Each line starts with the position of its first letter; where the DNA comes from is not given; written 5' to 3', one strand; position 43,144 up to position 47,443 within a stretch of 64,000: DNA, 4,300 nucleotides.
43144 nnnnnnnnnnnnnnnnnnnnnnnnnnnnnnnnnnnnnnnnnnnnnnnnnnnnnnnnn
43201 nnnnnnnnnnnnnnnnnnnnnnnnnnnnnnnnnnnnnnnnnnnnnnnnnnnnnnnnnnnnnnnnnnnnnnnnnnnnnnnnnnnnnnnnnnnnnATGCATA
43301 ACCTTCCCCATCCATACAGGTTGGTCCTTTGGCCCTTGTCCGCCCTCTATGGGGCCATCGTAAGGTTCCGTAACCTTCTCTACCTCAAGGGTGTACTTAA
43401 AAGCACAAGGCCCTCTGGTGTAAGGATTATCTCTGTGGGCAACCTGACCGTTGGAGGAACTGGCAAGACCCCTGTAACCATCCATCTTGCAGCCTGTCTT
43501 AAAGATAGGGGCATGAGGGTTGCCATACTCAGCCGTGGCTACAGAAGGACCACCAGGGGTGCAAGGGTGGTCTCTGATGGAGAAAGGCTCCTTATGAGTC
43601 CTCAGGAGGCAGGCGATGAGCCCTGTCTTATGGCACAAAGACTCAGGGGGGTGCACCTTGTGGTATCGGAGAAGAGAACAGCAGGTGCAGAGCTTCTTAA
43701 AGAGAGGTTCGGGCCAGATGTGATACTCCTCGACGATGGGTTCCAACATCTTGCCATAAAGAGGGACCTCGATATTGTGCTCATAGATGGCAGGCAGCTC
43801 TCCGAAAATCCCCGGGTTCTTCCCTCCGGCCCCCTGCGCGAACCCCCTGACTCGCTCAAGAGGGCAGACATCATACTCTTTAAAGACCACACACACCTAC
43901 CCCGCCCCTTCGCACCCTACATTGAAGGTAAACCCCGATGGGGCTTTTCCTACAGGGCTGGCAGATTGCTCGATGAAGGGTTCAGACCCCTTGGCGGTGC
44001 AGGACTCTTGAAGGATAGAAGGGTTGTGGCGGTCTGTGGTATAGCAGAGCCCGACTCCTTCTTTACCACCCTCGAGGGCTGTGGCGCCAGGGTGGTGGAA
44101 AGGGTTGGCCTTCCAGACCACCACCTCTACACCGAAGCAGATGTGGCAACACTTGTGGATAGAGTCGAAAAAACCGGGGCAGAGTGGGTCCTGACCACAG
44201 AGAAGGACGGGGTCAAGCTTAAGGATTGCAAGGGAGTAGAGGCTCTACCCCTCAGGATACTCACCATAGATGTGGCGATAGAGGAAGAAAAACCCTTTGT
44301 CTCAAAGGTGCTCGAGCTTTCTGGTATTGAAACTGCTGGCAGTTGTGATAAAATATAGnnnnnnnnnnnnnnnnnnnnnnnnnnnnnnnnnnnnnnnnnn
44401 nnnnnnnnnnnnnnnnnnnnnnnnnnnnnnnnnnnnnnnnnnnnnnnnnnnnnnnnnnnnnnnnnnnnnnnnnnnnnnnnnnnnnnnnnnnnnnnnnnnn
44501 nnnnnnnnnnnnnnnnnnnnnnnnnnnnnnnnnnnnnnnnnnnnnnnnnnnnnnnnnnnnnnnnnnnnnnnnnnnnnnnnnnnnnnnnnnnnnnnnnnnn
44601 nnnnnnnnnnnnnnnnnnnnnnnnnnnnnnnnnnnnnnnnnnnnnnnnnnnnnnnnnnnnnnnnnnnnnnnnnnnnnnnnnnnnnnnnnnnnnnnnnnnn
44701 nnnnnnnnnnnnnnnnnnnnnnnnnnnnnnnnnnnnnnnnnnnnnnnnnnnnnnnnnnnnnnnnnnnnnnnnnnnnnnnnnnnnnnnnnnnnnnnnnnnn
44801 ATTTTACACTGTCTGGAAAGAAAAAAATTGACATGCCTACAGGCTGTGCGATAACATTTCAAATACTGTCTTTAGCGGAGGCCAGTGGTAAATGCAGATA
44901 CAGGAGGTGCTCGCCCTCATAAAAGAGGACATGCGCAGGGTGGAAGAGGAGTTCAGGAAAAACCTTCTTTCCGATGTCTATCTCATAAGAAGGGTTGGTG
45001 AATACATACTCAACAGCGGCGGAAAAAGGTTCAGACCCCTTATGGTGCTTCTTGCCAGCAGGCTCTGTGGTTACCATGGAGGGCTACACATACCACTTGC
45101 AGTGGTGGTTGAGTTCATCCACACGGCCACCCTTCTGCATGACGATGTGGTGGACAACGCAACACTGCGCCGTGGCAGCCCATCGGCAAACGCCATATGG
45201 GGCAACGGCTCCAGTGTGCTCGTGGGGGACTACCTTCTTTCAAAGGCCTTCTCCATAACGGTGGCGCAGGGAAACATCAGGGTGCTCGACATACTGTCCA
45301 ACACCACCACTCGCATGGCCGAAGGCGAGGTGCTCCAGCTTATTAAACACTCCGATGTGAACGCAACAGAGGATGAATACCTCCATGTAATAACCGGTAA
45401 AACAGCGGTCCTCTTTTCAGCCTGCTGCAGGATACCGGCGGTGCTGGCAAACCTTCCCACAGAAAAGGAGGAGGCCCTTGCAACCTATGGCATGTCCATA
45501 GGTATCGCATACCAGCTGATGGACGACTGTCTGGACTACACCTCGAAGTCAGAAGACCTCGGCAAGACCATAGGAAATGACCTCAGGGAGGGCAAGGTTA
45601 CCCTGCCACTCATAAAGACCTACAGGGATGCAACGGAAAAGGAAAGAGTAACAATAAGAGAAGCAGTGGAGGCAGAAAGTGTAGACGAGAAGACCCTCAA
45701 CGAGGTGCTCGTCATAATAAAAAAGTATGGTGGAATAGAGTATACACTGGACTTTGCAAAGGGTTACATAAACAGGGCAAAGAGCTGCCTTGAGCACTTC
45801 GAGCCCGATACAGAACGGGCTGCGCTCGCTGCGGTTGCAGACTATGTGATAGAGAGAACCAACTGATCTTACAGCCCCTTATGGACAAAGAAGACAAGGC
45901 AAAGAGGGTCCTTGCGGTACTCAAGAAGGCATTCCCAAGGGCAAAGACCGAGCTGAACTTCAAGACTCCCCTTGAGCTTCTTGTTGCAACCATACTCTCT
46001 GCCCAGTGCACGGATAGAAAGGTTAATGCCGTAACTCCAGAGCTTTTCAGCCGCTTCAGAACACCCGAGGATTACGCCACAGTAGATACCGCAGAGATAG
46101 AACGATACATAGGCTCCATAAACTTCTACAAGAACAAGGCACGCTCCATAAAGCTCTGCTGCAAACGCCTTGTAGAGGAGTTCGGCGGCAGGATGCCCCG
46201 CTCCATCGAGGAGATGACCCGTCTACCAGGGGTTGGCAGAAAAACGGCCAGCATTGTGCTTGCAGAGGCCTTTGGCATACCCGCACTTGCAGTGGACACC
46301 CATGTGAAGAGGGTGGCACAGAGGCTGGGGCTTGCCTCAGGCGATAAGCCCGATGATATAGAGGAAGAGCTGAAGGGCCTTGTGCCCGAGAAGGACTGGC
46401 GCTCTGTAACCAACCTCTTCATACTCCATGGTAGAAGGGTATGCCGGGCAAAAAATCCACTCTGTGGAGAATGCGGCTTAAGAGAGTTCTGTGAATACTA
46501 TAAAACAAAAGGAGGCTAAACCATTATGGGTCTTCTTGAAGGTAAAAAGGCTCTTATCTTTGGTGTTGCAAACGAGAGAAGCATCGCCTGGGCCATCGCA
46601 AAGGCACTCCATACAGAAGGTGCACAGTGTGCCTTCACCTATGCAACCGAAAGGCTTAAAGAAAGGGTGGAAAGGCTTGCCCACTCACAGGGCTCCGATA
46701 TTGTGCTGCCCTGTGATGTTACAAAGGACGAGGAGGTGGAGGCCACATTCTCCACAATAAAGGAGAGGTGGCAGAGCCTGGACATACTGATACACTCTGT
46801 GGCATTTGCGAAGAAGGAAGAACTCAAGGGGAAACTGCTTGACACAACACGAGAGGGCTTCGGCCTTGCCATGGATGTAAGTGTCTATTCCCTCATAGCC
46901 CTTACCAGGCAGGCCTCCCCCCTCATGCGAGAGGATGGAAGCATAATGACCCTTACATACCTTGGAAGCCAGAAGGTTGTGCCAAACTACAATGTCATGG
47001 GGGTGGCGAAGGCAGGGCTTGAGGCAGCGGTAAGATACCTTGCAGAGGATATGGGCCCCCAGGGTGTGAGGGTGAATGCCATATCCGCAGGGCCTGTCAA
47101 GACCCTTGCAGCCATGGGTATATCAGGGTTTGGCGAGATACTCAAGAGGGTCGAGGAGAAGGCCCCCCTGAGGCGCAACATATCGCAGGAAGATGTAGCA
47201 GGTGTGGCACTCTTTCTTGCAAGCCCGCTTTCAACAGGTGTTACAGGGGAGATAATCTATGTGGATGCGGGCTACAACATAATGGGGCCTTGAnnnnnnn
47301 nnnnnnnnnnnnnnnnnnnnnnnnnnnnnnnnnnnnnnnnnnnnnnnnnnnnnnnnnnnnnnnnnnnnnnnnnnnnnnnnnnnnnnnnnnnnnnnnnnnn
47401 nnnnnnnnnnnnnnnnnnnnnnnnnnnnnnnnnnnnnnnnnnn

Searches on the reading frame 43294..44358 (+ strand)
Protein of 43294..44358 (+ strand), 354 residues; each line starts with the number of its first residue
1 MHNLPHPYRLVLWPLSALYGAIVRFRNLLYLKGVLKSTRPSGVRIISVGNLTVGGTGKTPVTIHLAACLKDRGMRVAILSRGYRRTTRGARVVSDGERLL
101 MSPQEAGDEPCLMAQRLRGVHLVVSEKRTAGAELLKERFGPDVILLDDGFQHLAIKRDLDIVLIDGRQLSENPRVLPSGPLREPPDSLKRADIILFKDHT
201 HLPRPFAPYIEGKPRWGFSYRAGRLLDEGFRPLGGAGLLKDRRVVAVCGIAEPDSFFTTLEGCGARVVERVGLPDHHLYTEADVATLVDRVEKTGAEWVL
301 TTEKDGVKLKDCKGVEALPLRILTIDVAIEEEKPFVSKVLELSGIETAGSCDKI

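Call 3: search_protein_families(library=pfam, proteins=[window:43294-44358:+], max_evalue=0.01)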
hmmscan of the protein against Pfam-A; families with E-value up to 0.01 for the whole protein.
window:43294-44358:+ (354 aa): 5 families
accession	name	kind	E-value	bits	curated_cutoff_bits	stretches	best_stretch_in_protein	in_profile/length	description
PF02606.20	LpxK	-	8.9e-96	321.3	27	1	10-340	3-324/328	Tetraacyldisaccharide-1-P 4'-kinase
PF13614.12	AAA_31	-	6.8e-05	23.3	27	1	44-165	2-124/177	AAA domain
PF01656.29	CbiA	-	0.00044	20.6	25.4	1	53-78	7-32/125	CobQ/CobB/MinD/ParA nucleotide binding domain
PF13579.12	Glyco_trans_4_4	-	0.00074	20.3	29.7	1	59-148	4-79/158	Glycosyl transferase 4-like domain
PF09140.17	MipZ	-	0.0027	17.5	20.7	1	45-87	2-43/262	ATPase MipZ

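Call 4: search_protein_families(library=ncbifam, proteins=[window:43294-44358:+], max_evalue=0.01)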
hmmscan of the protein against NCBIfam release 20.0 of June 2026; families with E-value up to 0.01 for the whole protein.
window:43294-44358:+ (354 aa): 3 families
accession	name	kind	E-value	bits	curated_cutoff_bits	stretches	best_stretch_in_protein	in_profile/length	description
TIGR00682.1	lpxK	equivalog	3.5e-69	233.3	91.95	1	15-322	1-303/324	tetraacyldisaccharide 4'-kinase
NF001892.0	PRK00652.1-5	equivalog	6.3e-51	173.3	327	2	10-199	25-201/308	tetraacyldisaccharide 4'-kinase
NF041546.1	ParA_partition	equivalog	0.00082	19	180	1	53-79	8-34/203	ParA family partition ATPase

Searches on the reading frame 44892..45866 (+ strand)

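Call 3: search_protein_families(library=pfam, proteins=[window:44892-45866:+], max_evalue=0.01)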
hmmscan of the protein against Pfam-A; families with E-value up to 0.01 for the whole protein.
window:44892-45866:+ (324 aa): 1 family
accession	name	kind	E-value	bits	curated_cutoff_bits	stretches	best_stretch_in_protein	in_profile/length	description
PF00348.22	polyprenyl_synt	-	2.7e-76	256.6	27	1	31-273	3-248/251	Polyprenyl synthetase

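Call 4: search_protein_families(library=ncbifam, proteins=[window:44892-45866:+], max_evalue=0.01)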
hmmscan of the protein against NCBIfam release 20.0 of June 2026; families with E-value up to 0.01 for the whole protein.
window:44892-45866:+ (324 aa): 16 families
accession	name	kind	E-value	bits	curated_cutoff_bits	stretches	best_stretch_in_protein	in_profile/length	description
NF008140.0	PRK10888.1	equivalog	1.7e-89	300.3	412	1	1-323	1-322/323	octaprenyl diphosphate synthase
TIGR02748.1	GerC3_HepT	equivalog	6.3e-72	242.4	456.55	1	3-322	2-317/319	heptaprenyl diphosphate synthase component II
NF040698.1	IdsA_Meth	equivalog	2e-70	237.6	468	1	5-323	2-327/328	short chain isoprenyl diphosphate synthase IdsA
TIGR02749.1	prenyl_cyano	equivalog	1.2e-64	218.4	383.2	1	3-322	3-320/322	solanesyl diphosphate synthase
NF041003.1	GGPP_syn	equivalog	1.1e-61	208.7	500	1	11-323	7-325/326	geranylgeranyl diphosphate synthase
NF042417.1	NPPPS_Mycobact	equivalog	7.7e-57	192.8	600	1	8-322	20-333/335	nonaprenyl/(2E,6E)-farnesyl/geranylgeranyl diphosphat synthase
NF041169.1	f2_encap_cargo4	exception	1.5e-56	192.1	450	1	33-323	39-333/334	family 2 encapsulin nanocompartment cargo protein polyprenyl transferase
NF045628.1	HxpDPsynlarge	equivalog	1.9e-55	188.1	500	1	11-323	2-310/311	hexaprenyl-diphosphate synthase large subunit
NF040789.2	gerfarn_diphsyn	equivalog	2.6e-51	174.8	560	1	70-323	88-344/345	geranylfarnesyl diphosphate synthase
NF045485.1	FPPsyn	subfamily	6e-44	150.3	275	1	15-269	6-276/288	farnesyl diphosphate synthase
NF045685.1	GGPPSynCrtE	equivalog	4.1e-43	147.5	460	1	31-261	29-270/293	geranylgeranyl diphosphate synthase CrtE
NF040627.1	GFPS_Meth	equivalog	8.4e-38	130.4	600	1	32-221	28-215/285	geranylfarnesyl diphosphate synthase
NF045549.1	GGPPsyn_IdsB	equivalog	1.6e-37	129.4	475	1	42-322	63-344/346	geranylgeranyl diphosphate synthase IdsB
NF007877.0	PRK10581.1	equivalog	1.1e-25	90.5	321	1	42-261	42-273/299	(2E,6E)-farnesyl diphosphate synthase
NF040936.1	hexpp_archaea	equivalog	2.7e-24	86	400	1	33-222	31-211/275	hexaprenyl pyrophosphate synthase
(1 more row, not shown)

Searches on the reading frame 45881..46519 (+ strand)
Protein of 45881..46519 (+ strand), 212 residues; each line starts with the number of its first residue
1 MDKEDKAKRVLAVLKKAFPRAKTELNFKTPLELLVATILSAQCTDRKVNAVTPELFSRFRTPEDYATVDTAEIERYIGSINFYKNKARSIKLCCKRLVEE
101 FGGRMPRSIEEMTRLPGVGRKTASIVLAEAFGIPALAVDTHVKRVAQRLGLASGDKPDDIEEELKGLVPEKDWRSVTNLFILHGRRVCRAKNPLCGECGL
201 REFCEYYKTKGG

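Call 3: search_protein_families(library=pfam, proteins=[window:45881-46519:+], max_evalue=0.01)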
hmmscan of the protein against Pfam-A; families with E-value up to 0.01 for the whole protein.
window:45881-46519:+ (212 aa): 5 families
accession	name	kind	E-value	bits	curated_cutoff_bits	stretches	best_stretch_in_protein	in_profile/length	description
PF00730.31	HhH-GPD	-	1e-25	90.6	26.2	1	35-169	1-107/108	HhH-GPD superfamily base excision DNA repair protein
PF00633.29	HHH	-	1.8e-07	31.1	24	1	101-127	2-28/30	Helix-hairpin-helix motif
PF10576.14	EndIII_4Fe-2S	-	2e-05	25.1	20.5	1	188-204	1-17/17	Iron-sulfur binding domain of endonuclease III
PF21176.3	RecR_HhH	-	0.00074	19.7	27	1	109-123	5-19/45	RecR, helix-hairpin-helix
PF14520.12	HHH_5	-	0.0042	18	27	0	108-124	33-49/57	Helix-hairpin-helix domain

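Call 4: search_protein_families(library=ncbifam, proteins=[window:45881-46519:+], max_evalue=0.01)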
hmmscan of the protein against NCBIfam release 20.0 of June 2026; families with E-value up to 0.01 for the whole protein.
window:45881-46519:+ (212 aa): 8 families
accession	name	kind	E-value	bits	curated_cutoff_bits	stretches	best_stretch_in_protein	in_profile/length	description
TIGR01083.1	nth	equivalog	1.8e-76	256.1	211.7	1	6-195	3-192/192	endonuclease III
NF007978.0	PRK10702.1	equivalog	1.1e-48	165.6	405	1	6-207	5-206/211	endonuclease III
TIGR01084.1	mutY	equivalog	3.1e-22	79.5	286.5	1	28-209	26-211/277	A/G-specific adenine glycosylase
NF053634.1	MonDNAglycDR2438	equivalog_domain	1.6e-20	73.6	400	1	28-209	18-209/219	monofunctional DNA glycosylase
NF008132.0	PRK10880.1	equivalog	2.1e-13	50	427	1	28-207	29-212/351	A/G-specific adenine glycosylase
NF010488.0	PRK13910.1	equivalog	2.7e-08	33.6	471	1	54-204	18-167/290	adenine-specific DNA glycosylase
NF033542.1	transpos_IS110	equivalog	0.0029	16.8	140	1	64-152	177-260/343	IS110 family RNA-guided transposase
TIGR00588.1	ogg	subfamily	0.0093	15.1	397.85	0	110-148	220-259/310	8-oxoguanine DNA-glycosylase (ogg)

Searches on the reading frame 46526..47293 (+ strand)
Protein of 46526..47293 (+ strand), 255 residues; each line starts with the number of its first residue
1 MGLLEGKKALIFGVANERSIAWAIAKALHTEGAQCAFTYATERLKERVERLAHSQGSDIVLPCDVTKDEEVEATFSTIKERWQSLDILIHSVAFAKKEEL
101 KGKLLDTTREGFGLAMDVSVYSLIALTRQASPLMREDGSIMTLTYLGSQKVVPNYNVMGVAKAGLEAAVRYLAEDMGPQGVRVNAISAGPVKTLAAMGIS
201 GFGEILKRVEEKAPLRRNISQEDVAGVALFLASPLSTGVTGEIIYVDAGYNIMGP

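Call 3: search_protein_families(library=pfam, proteins=[window:46526-47293:+], max_evalue=0.01)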
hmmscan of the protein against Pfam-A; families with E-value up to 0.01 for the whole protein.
window:46526-47293:+ (255 aa): 5 families
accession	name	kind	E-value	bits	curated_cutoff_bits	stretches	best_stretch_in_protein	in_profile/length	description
PF13561.12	adh_short_C2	-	1.2e-95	320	27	1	13-251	1-236/236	Enoyl-(Acyl carrier protein) reductase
PF00106.31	adh_short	-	1.7e-26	93.3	26.6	1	9-196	3-187/195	short chain dehydrogenase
PF23441.1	SDR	-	2.3e-05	24.3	27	1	7-194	16-197/258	SDR-like rossmann domain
PF12241.14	Enoyl_reductase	-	0.00038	20.3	22.1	0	134-197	133-198/236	Trans-2-enoyl-CoA reductase catalytic region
PF08659.16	KR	-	0.0013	19.1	22.6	1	22-102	14-99/180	KR domain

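Call 4: search_protein_families(library=ncbifam, proteins=[window:46526-47293:+], max_evalue=0.01)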
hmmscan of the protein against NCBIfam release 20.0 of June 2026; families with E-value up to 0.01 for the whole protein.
window:46526-47293:+ (255 aa): 207 families (the best 25 are shown)
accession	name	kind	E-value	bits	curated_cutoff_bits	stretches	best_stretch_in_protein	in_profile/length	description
NF006369.1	PRK08594.1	equivalog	2.6e-106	354.7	370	1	3-253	3-255/256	enoyl-ACP reductase FabI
NF005615.0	PRK07370.1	equivalog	6.5e-103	343.5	391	1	4-254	5-258/259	enoyl-ACP reductase FabI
NF006266.0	PRK08415.1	equivalog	1.2e-102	342.9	441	1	3-254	2-253/274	enoyl-ACP reductase FabI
NF005422.0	PRK06997.1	equivalog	1.7e-101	339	440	1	1-253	1-254/262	enoyl-ACP reductase FabI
NF006019.0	PRK08159.1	equivalog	1.8e-101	338.8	452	1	2-254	6-258/272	enoyl-ACP reductase FabI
NF005078.0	PRK06505.1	equivalog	2e-99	332.1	446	1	2-253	3-254/271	enoyl-ACP reductase FabI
NF005717.0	PRK07533.1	equivalog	2.1e-97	325.9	337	1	3-253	8-258/259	enoyl-ACP reductase FabI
NF004748.0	PRK06079.1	equivalog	2.3e-94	315.3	362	1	2-251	3-250/252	enoyl-ACP reductase FabI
NF005145.0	PRK06603.1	equivalog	2.7e-93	312.2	456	1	2-254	4-256/260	enoyl-ACP reductase FabI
NF006428.0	PRK08690.1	equivalog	1.1e-90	303.4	462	1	1-252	1-254/261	enoyl-ACP reductase FabI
NF005938.0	PRK07984.1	equivalog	6.4e-89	297.6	477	1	1-252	1-253/262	enoyl-ACP reductase FabI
NF005908.0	PRK07889.1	equivalog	1.4e-64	218.3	299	1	1-254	2-255/256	enoyl-ACP reductase FabI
NF004957.0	PRK06300.1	equivalog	2.1e-48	165.1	356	2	72-254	107-289/299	enoyl-[acyl-carrier-protein] reductase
NF040631.2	InhA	exception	1.2e-44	152.9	430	1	2-249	1-257/257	NADH-dependent enoyl-ACP reductase InhA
NF005975.0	PRK08063.1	equivalog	1.7e-41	142.1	328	1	5-252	3-248/250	enoyl-[acyl-carrier-protein] reductase FabL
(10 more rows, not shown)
